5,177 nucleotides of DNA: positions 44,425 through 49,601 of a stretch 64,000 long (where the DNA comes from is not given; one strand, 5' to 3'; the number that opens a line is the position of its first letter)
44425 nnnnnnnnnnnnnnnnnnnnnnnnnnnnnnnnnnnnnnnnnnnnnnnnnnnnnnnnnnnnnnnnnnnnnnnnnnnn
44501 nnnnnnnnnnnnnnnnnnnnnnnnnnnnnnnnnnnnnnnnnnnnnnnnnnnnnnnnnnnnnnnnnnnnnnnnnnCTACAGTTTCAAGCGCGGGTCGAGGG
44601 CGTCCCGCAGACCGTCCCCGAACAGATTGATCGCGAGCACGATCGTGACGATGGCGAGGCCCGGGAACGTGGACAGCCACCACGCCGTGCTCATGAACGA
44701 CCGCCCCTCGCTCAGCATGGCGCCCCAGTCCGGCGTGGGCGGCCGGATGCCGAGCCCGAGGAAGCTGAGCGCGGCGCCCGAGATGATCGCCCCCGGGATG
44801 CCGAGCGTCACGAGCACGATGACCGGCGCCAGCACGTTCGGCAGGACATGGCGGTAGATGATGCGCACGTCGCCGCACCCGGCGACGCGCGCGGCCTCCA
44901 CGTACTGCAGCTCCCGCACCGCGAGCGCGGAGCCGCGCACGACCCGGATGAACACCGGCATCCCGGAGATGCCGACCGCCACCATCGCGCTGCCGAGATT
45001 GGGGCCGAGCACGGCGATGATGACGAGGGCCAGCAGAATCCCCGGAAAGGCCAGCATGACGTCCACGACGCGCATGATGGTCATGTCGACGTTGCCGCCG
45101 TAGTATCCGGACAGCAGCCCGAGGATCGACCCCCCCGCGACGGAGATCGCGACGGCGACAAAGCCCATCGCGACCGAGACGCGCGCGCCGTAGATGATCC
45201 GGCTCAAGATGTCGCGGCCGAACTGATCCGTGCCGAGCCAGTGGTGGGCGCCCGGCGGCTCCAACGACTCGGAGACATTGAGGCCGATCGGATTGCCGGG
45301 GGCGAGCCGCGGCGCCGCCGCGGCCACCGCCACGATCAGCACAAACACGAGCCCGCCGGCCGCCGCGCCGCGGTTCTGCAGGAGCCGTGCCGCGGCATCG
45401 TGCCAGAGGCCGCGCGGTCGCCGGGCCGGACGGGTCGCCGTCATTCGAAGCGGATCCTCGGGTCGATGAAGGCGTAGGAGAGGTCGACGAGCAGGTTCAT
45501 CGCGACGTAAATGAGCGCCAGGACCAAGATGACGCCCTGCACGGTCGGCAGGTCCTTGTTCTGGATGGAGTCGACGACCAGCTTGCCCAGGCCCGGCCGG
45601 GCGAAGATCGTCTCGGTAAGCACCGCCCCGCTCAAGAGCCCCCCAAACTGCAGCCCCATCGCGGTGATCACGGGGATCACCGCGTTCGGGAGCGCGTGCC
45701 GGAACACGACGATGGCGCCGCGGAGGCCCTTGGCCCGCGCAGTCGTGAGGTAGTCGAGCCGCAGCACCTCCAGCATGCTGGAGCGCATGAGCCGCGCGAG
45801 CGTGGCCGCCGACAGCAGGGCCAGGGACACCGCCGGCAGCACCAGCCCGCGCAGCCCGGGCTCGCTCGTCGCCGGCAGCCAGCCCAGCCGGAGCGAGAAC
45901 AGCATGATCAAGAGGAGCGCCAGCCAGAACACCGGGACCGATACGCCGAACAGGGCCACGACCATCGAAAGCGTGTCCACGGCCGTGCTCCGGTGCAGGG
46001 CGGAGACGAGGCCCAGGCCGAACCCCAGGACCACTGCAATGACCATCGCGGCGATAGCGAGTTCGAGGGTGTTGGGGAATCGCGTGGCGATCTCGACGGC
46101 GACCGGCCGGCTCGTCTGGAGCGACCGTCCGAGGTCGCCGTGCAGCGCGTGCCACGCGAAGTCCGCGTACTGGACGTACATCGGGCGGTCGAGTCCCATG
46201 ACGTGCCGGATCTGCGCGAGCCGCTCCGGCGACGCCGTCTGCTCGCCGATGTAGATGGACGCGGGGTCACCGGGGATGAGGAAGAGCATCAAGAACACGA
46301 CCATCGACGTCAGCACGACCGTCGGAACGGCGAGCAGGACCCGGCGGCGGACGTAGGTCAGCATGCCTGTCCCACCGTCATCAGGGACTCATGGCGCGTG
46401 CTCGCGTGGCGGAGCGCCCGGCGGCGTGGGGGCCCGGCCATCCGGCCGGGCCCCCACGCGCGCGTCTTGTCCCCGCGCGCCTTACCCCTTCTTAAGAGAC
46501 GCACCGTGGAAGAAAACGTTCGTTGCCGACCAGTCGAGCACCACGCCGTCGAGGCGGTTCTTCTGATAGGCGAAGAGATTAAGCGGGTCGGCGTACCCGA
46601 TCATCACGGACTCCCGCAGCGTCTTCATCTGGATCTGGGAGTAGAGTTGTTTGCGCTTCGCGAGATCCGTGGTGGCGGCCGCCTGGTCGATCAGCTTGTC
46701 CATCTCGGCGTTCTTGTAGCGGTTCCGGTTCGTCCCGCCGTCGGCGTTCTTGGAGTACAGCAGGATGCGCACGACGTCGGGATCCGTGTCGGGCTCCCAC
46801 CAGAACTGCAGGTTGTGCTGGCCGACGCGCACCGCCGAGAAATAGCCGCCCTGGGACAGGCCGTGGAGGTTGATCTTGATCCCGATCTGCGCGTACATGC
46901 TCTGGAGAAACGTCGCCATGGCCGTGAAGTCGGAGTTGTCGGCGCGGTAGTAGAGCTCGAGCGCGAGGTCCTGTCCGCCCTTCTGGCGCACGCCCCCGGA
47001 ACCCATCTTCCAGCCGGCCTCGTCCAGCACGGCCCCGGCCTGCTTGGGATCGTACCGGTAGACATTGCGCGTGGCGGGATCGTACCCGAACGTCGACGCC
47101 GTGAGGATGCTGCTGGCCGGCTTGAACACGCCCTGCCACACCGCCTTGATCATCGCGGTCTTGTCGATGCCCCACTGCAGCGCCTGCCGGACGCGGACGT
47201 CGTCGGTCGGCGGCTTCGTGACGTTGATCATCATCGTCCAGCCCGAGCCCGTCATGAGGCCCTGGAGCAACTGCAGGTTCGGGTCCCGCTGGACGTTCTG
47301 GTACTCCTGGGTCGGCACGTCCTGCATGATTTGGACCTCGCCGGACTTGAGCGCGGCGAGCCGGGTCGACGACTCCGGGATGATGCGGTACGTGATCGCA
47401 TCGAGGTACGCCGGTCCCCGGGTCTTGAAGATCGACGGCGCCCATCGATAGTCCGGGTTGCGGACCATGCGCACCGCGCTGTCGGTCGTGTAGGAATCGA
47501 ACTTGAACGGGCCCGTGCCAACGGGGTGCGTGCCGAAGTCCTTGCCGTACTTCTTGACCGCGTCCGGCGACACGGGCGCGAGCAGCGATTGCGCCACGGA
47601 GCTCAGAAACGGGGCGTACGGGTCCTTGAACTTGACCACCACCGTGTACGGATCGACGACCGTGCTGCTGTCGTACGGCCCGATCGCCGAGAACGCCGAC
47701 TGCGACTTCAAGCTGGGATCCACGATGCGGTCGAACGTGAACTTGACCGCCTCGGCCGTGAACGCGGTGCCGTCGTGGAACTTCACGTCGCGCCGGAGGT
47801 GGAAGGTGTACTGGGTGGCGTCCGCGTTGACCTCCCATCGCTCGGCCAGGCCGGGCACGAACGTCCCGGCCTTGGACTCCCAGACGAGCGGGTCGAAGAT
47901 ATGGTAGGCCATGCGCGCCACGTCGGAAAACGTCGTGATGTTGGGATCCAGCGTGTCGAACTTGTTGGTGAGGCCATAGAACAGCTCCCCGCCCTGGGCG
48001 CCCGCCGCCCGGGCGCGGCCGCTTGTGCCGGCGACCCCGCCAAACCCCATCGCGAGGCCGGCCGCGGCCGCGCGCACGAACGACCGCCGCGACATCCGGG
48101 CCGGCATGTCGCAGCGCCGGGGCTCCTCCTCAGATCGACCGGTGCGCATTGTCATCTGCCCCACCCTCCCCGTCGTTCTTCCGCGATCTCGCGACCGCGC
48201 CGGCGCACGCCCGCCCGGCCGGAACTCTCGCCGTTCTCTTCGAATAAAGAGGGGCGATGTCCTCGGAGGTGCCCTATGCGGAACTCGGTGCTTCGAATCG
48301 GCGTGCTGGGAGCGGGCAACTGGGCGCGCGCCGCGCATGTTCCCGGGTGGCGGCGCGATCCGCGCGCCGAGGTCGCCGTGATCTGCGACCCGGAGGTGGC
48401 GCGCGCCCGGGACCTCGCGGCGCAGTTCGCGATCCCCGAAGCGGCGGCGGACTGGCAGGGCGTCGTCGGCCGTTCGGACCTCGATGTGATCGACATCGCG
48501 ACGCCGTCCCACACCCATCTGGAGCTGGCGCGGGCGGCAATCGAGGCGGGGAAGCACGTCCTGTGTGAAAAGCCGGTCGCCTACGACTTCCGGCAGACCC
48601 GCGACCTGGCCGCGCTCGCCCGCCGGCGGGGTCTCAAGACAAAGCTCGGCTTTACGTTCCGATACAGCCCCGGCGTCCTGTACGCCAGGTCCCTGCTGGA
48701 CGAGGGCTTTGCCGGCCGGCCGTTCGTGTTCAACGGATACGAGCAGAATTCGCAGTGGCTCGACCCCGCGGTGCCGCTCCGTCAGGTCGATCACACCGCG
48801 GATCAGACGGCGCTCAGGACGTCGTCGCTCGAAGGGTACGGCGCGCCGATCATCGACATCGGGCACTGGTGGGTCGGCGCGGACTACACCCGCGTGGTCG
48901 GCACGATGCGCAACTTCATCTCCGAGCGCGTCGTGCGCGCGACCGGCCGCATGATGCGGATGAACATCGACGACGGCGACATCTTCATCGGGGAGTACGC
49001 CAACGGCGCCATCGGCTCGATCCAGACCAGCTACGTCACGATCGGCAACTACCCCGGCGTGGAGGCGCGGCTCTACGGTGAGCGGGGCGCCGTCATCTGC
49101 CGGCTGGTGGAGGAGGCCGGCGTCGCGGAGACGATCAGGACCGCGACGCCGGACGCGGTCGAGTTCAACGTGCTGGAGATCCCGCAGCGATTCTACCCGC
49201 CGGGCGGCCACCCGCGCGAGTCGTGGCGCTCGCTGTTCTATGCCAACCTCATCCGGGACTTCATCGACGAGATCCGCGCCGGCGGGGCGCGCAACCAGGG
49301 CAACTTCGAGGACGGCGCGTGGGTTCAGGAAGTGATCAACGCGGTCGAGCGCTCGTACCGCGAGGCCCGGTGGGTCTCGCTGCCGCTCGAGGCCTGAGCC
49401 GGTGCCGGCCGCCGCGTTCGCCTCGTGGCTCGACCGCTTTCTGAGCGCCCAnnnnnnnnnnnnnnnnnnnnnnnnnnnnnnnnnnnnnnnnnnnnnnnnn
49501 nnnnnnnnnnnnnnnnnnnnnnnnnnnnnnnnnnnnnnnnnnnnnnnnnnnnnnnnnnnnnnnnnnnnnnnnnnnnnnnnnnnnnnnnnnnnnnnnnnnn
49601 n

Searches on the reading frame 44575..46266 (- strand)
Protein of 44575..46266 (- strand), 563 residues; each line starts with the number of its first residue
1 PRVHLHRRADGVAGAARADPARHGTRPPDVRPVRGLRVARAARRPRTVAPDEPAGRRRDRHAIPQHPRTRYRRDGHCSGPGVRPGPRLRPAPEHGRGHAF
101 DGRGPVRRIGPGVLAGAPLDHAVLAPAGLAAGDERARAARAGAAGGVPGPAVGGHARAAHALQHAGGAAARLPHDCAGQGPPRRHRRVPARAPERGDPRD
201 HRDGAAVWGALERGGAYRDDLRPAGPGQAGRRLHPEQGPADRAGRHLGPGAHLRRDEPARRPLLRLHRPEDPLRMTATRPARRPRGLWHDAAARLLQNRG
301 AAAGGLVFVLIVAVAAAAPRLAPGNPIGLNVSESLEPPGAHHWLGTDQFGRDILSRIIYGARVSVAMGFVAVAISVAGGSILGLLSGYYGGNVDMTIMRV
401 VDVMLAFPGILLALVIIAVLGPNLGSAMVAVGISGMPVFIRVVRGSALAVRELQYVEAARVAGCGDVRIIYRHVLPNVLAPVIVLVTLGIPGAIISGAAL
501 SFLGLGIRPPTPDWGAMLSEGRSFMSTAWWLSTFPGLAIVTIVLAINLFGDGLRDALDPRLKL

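Call 39: search_protein_families(library=pfam, proteins=[window:44575-46266:-])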
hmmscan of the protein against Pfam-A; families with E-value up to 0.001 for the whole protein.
window:44575-46266:- (563 aa): 2 families
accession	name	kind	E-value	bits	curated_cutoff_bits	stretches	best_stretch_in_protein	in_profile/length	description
PF00528.27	BPD_transp_1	-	9.6e-31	107.4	26.4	1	379-562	1-183/184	Binding-protein-dependent transport system inner membrane component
PF12911.12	OppC_N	-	4.2e-09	36.6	23.9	1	287-338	2-53/53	N-terminal TM domain of oligopeptide transport permease C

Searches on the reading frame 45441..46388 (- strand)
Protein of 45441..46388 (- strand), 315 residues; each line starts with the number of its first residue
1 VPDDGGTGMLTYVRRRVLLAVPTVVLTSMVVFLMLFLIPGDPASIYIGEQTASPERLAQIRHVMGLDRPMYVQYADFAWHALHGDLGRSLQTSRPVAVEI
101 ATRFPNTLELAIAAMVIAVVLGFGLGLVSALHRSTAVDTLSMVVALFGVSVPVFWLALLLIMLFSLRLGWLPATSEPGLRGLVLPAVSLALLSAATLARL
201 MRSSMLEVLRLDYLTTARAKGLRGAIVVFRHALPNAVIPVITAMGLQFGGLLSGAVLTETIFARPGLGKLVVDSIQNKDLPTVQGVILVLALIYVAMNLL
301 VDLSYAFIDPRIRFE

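Call 39: search_protein_families(library=pfam, proteins=[window:45441-46388:-])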
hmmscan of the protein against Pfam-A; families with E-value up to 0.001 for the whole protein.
window:45441-46388:- (315 aa): 2 families
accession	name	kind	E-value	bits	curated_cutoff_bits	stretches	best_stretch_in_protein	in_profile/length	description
PF00528.27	BPD_transp_1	-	2.5e-41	141.9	26.4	1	122-313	1-183/184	Binding-protein-dependent transport system inner membrane component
PF19300.4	BPD_transp_1_N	-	5.9e-17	62.3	23.8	1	9-111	1-114/114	Binding-prot-dependent transport system membrane comp, N-term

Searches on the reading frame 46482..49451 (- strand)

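Call 39: search_protein_families(library=pfam, proteins=[window:46482-49451:-])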
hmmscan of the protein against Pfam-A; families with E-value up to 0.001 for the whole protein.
window:46482-49451:- (989 aa): 1 family
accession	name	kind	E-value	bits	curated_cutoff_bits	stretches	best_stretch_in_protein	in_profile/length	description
PF00496.27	SBP_bac_5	-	5.5e-98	328.9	32.4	1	531-902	2-364/368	Bacterial extracellular solute-binding proteins, family 5 Middle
